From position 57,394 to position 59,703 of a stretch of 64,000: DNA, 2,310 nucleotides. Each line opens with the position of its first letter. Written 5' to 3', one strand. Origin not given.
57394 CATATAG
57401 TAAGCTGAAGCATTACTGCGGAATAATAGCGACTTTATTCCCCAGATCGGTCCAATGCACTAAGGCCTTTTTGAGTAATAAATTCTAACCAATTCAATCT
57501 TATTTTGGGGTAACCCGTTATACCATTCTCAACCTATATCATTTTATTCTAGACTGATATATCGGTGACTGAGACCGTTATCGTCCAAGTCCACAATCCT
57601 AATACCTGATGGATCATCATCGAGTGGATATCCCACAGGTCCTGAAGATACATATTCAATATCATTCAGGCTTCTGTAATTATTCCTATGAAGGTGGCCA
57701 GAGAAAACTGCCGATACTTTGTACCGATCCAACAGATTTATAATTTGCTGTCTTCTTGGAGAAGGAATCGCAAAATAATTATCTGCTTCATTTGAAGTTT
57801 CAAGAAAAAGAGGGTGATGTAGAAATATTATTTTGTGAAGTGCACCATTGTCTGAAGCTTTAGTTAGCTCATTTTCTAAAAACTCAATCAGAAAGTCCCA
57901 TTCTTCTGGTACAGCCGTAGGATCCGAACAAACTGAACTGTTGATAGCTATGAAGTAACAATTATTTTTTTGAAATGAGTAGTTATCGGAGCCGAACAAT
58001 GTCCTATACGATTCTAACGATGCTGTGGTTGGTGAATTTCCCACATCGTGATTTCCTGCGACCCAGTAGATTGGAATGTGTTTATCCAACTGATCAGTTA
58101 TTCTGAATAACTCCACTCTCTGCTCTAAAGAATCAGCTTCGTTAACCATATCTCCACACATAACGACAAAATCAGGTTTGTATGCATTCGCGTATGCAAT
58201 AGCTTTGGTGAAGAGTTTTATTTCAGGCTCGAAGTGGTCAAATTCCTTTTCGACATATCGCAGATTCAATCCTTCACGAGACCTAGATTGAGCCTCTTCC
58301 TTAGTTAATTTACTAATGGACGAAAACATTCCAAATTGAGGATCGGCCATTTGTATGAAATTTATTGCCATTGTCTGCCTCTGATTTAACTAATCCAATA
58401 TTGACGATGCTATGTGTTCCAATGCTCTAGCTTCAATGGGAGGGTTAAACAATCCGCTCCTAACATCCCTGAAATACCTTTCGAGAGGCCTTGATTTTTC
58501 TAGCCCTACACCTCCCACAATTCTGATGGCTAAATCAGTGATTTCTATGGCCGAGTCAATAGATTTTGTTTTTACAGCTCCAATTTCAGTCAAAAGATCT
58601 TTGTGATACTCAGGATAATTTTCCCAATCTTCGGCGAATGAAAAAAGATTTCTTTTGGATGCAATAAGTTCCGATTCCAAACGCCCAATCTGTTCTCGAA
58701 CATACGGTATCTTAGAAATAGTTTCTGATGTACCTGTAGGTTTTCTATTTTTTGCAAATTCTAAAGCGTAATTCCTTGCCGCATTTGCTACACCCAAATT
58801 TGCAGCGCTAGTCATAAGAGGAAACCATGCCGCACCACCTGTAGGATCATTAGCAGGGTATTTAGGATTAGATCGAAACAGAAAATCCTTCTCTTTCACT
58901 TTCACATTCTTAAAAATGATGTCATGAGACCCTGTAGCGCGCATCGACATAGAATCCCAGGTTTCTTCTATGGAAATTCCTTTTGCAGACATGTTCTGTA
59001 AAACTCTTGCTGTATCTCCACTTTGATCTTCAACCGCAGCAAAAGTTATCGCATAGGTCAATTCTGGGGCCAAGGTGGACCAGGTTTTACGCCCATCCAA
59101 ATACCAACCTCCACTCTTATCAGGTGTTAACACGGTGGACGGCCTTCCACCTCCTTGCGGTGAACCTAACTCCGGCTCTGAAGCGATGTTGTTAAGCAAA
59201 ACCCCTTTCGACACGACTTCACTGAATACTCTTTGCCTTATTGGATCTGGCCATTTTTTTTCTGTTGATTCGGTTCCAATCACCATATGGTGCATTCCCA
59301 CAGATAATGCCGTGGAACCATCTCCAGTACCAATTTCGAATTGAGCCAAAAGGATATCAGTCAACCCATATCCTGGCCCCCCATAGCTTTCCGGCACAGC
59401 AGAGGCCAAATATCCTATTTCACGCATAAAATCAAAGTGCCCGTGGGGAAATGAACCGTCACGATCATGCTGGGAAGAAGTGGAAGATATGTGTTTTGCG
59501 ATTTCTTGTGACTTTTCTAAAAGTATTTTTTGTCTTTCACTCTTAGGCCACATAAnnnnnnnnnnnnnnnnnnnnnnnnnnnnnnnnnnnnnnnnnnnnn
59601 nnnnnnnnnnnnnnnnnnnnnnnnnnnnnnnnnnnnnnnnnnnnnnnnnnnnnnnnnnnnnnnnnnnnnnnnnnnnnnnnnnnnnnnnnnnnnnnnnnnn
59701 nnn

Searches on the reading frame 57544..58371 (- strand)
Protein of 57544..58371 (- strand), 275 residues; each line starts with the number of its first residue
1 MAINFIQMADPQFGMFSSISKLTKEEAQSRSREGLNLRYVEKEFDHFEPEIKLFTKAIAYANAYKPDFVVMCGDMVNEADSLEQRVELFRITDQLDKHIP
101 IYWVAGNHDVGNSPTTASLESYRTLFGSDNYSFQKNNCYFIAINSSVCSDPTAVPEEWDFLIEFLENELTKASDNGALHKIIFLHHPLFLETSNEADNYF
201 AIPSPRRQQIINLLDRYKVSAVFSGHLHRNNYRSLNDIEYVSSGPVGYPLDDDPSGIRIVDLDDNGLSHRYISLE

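Call 10: search_protein_families(library=pfam, proteins=[window:57544-58371:-], max_evalue=0.01)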
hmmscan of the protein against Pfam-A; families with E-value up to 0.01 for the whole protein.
window:57544-58371:- (275 aa): 2 families
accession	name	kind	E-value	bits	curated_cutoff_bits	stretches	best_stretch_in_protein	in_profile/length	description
PF00149.33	Metallophos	-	9.5e-15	56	21.5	1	54-229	22-190/191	Calcineurin-like phosphoesterase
PF12850.12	Metallophos_2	-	6.6e-09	36.4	27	1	51-264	13-153/154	Calcineurin-like phosphoesterase superfamily domain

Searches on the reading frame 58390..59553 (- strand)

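Call 10: search_protein_families(library=pfam, proteins=[window:58390-59553:-], max_evalue=0.01)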
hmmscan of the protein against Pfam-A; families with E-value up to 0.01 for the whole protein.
window:58390-59553:- (387 aa): 4 families
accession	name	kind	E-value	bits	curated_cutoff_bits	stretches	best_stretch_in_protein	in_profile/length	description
PF08028.16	Acyl-CoA_dh_2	-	1.1e-14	55.2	22.7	1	246-365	1-124/134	Acyl-CoA dehydrogenase, C-terminal domain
PF02770.24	Acyl-CoA_dh_M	-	3.2e-13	50.1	33.3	1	124-217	4-97/97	Acyl-CoA dehydrogenase, middle domain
PF02771.21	Acyl-CoA_dh_N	-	7.3e-12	46.1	22.9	1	7-94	3-98/113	Acyl-CoA dehydrogenase, N-terminal domain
PF00441.29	Acyl-CoA_dh_1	-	1.7e-11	44.9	22.4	1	246-366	16-130/150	Acyl-CoA dehydrogenase, C-terminal domain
